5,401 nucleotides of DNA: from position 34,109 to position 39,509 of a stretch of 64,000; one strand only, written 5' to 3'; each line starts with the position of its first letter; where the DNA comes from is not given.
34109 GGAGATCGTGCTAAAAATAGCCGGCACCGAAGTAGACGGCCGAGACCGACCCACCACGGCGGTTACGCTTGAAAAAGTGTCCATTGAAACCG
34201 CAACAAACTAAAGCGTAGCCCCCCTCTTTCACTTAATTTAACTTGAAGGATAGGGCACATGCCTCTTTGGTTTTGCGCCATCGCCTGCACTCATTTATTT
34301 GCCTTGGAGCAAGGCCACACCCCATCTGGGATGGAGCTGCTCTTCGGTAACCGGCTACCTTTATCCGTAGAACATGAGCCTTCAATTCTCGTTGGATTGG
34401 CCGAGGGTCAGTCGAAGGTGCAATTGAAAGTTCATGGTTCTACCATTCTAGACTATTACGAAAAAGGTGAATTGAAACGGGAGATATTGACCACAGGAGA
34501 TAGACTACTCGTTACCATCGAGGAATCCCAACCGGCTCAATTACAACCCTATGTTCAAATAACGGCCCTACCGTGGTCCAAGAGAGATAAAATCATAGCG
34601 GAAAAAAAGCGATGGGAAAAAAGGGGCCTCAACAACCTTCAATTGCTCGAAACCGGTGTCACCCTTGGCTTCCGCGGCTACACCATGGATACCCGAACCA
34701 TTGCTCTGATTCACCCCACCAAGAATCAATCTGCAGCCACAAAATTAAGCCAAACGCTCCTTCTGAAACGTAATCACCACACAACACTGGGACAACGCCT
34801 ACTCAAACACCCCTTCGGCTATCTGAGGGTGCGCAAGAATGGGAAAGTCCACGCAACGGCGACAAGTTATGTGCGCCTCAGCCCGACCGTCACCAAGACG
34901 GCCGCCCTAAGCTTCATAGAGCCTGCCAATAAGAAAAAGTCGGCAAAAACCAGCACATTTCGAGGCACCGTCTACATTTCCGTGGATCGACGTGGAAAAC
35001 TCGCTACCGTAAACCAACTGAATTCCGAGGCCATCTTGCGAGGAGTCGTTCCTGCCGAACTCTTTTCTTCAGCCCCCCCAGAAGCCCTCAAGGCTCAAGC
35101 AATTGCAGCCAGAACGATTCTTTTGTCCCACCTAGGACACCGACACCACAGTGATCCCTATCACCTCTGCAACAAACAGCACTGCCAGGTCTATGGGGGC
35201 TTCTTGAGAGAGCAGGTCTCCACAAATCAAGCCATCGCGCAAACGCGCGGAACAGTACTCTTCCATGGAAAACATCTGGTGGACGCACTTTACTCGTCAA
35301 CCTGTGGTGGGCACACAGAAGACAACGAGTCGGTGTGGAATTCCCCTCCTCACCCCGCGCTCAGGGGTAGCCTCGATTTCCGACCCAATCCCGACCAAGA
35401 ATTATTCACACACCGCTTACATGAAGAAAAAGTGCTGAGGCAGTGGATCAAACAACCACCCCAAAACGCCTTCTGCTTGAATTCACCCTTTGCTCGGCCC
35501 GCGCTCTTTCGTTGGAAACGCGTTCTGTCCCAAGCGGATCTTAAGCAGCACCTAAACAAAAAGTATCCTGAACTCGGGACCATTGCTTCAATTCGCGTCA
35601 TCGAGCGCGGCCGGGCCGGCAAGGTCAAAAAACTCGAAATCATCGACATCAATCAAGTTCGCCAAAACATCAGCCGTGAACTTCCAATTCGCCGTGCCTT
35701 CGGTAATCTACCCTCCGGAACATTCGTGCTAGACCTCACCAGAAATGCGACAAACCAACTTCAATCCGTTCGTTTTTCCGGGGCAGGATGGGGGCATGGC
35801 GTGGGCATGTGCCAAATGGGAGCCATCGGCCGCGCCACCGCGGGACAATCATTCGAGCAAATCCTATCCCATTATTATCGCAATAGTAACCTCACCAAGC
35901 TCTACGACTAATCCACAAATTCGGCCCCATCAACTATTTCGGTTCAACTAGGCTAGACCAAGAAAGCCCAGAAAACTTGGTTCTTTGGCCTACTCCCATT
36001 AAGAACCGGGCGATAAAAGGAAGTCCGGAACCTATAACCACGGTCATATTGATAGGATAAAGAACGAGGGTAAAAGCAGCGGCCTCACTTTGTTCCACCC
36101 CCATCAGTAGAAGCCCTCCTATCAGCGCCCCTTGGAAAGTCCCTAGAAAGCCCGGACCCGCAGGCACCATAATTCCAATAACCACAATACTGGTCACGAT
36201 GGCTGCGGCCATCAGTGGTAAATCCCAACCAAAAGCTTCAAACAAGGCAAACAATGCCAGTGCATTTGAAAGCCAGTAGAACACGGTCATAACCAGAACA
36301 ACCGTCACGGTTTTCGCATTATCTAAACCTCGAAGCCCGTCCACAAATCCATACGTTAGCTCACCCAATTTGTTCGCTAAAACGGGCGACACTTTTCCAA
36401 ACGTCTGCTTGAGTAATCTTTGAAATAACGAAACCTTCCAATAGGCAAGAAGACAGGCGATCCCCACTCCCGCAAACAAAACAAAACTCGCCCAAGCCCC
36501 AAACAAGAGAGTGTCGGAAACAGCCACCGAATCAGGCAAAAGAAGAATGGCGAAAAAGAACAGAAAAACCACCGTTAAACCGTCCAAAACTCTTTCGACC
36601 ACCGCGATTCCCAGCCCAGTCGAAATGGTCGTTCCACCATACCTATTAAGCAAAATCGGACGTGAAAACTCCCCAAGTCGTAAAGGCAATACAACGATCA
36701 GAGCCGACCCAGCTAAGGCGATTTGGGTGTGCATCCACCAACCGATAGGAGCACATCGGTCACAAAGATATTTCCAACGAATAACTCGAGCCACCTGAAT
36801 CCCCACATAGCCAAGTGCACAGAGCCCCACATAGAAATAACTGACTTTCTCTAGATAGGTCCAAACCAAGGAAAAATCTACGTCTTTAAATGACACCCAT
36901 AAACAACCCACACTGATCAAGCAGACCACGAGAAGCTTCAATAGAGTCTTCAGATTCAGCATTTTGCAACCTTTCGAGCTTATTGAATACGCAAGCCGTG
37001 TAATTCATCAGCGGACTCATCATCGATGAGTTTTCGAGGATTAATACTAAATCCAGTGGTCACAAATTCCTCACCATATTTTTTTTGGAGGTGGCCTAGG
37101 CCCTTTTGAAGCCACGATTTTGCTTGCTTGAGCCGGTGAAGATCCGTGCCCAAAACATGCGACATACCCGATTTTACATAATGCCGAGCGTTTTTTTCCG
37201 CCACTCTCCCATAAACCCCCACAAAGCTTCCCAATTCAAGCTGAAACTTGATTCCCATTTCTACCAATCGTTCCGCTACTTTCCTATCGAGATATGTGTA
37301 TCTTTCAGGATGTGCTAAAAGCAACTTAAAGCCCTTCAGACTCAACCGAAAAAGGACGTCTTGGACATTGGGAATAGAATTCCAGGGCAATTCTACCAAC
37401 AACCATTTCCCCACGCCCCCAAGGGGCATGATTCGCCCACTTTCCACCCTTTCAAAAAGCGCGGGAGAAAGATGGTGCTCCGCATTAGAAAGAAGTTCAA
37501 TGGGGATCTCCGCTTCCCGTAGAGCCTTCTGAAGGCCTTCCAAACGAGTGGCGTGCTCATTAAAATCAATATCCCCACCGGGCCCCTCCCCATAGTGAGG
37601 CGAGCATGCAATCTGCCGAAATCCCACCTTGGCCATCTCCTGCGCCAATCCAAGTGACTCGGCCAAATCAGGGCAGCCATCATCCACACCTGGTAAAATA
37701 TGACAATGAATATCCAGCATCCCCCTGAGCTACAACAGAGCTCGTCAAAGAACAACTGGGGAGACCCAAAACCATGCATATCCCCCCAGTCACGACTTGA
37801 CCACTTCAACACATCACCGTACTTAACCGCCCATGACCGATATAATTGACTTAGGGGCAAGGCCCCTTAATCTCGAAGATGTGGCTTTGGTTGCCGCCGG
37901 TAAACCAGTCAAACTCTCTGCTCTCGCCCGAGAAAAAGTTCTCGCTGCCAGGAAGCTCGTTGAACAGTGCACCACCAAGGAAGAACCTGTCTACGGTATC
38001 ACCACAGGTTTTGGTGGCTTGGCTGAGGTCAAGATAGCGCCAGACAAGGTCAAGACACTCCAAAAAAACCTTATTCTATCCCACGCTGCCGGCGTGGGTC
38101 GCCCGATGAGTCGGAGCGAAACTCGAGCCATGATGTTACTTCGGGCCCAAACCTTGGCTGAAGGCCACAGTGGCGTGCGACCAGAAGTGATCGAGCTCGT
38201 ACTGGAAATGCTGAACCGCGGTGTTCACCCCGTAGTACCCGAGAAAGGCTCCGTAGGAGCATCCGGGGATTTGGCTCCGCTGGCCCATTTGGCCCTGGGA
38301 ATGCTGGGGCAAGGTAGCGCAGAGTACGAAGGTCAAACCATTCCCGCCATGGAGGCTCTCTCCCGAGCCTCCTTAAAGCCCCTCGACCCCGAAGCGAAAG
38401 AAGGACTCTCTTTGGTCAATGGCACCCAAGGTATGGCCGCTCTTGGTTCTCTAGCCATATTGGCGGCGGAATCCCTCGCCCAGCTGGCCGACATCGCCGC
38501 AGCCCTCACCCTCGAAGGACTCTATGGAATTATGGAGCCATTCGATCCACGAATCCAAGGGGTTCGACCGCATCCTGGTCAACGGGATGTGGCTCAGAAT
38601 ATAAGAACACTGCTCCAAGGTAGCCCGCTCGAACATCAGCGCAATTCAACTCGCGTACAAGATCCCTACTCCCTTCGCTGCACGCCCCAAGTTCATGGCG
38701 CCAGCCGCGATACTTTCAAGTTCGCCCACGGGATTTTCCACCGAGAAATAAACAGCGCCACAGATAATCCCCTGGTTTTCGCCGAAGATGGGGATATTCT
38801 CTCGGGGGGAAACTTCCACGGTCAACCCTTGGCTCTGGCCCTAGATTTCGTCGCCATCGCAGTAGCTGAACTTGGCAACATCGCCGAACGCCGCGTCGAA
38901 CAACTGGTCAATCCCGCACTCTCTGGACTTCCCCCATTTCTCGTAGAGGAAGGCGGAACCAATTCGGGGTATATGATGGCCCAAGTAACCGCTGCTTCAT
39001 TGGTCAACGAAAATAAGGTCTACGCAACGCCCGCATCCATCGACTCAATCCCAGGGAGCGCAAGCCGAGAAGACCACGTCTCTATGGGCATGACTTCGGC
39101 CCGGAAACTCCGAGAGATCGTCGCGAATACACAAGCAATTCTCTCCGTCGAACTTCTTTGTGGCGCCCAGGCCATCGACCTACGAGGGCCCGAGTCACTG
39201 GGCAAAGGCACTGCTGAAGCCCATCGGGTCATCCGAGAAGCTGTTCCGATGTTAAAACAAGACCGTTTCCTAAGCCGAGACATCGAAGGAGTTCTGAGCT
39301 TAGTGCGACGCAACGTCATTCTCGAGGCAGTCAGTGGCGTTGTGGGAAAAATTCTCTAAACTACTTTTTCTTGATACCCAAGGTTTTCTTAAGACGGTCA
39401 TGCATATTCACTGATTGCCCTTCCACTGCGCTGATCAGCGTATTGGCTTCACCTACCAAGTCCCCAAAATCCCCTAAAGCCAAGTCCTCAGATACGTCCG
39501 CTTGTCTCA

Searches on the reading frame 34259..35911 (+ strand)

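Call 8: search_protein_families(library=pfam, proteins=[window:34259-35911:+], max_evalue=0.0001)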
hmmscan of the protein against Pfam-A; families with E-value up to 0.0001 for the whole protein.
window:34259-35911:+ (550 aa): 1 family
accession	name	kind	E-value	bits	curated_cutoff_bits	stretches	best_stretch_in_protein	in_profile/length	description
PF08486.15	SpoIID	-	5.9e-23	81.8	23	1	245-335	2-96/97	Stage II sporulation protein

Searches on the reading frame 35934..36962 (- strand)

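Call 8: search_protein_families(library=pfam, proteins=[window:35934-36962:-], max_evalue=0.0001)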
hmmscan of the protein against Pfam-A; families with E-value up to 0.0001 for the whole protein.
window:35934-36962:- (342 aa): 1 family
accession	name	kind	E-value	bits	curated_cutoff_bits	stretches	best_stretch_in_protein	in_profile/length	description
PF03706.18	LPG_synthase_TM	-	1.4e-39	136.8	33.4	1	12-300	3-289/302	Lysylphosphatidylglycerol synthase TM region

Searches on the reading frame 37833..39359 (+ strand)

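Call 44: search_protein_families(library=pfam, proteins=[window:37833-39359:+], max_evalue=0.0001)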
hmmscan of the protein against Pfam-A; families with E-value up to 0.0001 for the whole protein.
window:37833-39359:+ (508 aa): 1 family
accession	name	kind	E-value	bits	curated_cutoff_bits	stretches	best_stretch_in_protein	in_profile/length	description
PF00221.24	Lyase_aromatic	-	3.4e-197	656.2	27.3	1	12-469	1-466/466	Aromatic amino acid lyase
